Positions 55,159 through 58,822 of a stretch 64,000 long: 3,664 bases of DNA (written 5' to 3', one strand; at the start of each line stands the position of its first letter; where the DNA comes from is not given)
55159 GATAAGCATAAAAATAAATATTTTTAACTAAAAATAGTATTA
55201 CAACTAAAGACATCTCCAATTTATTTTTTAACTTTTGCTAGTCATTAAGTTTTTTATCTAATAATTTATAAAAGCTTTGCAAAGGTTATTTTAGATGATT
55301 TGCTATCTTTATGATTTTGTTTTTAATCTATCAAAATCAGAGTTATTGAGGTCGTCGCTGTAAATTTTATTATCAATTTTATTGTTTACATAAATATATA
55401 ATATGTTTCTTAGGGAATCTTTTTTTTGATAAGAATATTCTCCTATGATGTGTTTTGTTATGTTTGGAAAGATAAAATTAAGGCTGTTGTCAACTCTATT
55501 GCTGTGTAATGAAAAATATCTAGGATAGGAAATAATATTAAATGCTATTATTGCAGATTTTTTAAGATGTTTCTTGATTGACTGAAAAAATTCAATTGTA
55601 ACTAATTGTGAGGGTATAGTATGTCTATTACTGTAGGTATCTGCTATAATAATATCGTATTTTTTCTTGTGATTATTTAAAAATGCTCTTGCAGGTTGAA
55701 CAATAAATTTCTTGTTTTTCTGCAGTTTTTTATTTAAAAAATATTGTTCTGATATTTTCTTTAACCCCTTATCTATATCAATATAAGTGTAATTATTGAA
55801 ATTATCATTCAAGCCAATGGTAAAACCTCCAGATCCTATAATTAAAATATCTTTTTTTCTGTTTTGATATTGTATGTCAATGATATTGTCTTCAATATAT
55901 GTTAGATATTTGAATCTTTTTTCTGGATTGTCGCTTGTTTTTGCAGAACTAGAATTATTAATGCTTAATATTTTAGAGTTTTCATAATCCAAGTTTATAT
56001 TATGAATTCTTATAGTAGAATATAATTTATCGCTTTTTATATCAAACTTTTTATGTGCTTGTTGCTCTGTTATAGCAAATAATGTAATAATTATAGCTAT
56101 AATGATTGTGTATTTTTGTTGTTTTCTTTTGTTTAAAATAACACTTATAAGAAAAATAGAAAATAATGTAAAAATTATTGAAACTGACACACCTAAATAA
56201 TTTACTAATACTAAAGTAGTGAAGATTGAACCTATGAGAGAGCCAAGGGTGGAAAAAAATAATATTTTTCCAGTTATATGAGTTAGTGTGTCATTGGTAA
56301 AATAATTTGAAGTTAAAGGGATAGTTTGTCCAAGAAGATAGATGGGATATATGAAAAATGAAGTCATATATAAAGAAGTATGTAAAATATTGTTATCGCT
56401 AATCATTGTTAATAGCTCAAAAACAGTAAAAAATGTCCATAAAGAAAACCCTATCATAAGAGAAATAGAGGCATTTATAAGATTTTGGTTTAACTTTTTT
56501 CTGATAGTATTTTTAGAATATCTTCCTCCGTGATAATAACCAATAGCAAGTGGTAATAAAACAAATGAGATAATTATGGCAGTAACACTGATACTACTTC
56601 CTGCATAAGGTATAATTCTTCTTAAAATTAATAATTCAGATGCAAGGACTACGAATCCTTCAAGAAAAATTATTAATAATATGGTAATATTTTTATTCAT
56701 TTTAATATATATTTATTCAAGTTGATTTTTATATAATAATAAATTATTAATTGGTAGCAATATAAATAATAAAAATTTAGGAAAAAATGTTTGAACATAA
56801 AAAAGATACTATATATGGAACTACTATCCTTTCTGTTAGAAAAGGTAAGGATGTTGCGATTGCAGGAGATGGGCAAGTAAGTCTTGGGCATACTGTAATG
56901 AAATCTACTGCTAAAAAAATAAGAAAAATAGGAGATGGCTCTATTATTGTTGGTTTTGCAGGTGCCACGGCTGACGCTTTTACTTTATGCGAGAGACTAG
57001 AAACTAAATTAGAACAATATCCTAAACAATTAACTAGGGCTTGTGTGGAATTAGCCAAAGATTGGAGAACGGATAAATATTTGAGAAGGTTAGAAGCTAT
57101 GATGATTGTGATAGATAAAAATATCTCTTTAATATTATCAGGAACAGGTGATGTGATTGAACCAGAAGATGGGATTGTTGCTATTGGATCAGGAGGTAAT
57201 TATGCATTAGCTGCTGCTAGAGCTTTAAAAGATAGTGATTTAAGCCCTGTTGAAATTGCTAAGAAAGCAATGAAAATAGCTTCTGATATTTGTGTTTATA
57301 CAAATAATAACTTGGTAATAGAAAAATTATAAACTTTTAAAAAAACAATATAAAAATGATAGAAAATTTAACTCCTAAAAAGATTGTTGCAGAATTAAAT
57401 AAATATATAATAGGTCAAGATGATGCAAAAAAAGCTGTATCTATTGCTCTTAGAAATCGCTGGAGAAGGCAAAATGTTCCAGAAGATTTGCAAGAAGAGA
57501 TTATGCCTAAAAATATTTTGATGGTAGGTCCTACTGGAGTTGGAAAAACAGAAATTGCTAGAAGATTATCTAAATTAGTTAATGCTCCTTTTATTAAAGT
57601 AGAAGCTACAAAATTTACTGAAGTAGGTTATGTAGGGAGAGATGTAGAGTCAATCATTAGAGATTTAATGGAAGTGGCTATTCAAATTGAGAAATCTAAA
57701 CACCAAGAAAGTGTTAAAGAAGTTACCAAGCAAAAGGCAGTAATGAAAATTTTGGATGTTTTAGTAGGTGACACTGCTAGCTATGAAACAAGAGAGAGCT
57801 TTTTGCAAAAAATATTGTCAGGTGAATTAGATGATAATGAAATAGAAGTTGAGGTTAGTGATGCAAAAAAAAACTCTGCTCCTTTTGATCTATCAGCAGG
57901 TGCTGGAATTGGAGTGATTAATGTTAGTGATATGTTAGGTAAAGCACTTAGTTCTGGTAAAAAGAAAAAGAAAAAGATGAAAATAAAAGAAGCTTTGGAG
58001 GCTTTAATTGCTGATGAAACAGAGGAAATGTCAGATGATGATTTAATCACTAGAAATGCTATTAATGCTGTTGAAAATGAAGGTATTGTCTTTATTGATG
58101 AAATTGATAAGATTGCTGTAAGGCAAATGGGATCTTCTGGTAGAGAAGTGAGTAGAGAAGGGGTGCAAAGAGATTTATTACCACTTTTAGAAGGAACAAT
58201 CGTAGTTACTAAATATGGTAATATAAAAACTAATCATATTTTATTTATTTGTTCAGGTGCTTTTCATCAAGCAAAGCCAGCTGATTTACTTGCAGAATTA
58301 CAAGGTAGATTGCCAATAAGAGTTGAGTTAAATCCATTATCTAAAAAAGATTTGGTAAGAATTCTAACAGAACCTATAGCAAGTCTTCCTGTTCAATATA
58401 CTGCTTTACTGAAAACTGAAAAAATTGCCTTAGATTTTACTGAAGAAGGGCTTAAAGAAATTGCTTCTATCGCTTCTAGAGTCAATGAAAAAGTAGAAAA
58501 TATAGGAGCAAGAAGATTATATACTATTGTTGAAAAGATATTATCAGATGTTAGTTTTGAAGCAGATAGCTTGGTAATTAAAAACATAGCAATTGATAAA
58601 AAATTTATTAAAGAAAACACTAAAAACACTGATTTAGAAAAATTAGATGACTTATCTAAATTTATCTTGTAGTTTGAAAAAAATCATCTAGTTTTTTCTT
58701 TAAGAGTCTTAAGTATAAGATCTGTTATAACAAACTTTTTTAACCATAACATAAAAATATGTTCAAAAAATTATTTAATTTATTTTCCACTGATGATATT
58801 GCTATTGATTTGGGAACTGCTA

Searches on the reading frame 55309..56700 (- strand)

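Call 47: search_protein_families(library=ncbifam, proteins=[window:55309-56700:-], max_evalue=1e-30)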
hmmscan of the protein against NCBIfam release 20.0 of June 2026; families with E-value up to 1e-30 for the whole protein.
window:55309-56700:- (463 aa): 1 family
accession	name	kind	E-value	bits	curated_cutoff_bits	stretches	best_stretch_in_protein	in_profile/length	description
NF037959.1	MFS_SpdSyn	subfamily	1.2e-32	113.3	40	1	22-414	8-409/480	fused MFS/spermidine synthase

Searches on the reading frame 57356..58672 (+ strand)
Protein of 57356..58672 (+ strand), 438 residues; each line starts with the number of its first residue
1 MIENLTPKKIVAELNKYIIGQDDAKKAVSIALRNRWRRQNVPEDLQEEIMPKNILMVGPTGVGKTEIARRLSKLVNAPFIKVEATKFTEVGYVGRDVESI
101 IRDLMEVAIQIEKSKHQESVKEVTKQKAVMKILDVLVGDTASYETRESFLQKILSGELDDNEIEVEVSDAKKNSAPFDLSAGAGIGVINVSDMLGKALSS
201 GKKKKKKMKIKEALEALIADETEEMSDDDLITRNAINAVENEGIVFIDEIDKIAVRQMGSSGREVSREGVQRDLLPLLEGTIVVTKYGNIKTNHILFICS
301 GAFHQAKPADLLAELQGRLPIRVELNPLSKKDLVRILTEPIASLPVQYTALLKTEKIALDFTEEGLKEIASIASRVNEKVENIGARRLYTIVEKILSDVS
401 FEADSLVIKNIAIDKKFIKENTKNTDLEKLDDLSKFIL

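Call 47: search_protein_families(library=ncbifam, proteins=[window:57356-58672:+], max_evalue=1e-30)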
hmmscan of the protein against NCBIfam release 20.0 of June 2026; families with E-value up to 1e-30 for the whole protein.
window:57356-58672:+ (438 aa): 3 families
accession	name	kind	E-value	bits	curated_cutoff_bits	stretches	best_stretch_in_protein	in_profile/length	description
TIGR00390.1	hslU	equivalog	2.6e-166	554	362.45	1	5-438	1-441/441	ATP-dependent protease ATPase subunit HslU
NF003745.1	PRK05342.1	equivalog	4.8e-67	226.6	359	0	5-114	60-173/418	ATP-dependent Clp protease ATP-binding subunit ClpX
TIGR00382.1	clpX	equivalog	7.8e-61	206.3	370.75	0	6-112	68-179/414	ATP-dependent protease ATP-binding subunit ClpX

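Call 48: find_homologous_proteins(query=window:57356-58672:+, max_evalue=1e-50)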
Query window:57356-58672:+ (438 aa): 8000 proteins with E <= 1e-50 among 8000 candidates; the best 120 are listed.
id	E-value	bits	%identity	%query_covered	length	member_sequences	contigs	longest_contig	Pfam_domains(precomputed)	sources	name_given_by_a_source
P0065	8.9e-270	913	100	100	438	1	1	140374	PF07724.21,PF00493.30,PF00004.36,PF07728.21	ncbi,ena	-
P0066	1.2e-192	659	69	100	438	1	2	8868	PF07724.21,PF00493.30,PF00004.36,PF13401.13,PF07728.21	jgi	-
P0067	1.6e-192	658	70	100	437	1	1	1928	PF07724.21,PF00493.30,PF00004.36,PF07728.21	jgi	jgi:ATP-dependent HslUV protease ATP-binding subunit HslU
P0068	5.9e-192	656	69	100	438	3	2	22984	PF07724.21,PF00493.30,PF00004.36,PF07728.21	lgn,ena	-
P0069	1.7e-190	652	70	100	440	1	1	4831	PF07724.21,PF00493.30,PF00004.36,PF13401.13,PF07728.21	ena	-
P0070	4.9e-190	650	69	100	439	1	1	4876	PF07724.21,PF00493.30,PF00004.36,PF07728.21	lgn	-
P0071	8.2e-190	649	70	100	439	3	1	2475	PF07724.21,PF00493.30,PF00004.36,PF13401.13,PF07728.21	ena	-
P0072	3.4e-186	637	67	99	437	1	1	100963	PF07724.21,PF00493.30,PF00004.36,PF13401.13,PF07728.21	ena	-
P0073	1.3e-183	629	67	100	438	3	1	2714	PF07724.21,PF00493.30,PF00004.36,PF13401.13,PF07728.21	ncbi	-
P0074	8.2e-182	623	65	100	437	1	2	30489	PF07724.21,PF00493.30,PF00004.36,PF07728.21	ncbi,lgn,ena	-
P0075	1.1e-179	616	67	100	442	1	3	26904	PF07724.21,PF00004.36,PF07728.21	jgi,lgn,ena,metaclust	jgi:ATP-dependent HslUV protease ATP-binding subunit HslU|metaclust:\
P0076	4.5e-178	611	65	100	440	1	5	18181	PF07724.21,PF00493.30,PF00004.36,PF07728.21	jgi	jgi:ATP-dependent HslUV protease ATP-binding subunit HslU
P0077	1.1e-177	609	65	100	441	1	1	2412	PF07724.21,PF00493.30,PF00004.36,PF07728.21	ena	-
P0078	8.1e-176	603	66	100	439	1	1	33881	PF07724.21,PF00004.36,PF13401.13,PF07728.21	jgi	jgi:ATP-dependent HslUV protease ATP-binding subunit HslU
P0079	8.7e-176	603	66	99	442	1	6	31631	PF07724.21,PF00004.36,PF07728.21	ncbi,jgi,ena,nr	ncbi:MAG: ATP-dependent protease ATPase subunit HslU [Rickettsiales bacterium]|jgi:ATP-dependent Hsl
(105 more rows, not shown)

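Call 49: find_encoding_contigs(protein=P0065, flank=2000, max_places=3)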
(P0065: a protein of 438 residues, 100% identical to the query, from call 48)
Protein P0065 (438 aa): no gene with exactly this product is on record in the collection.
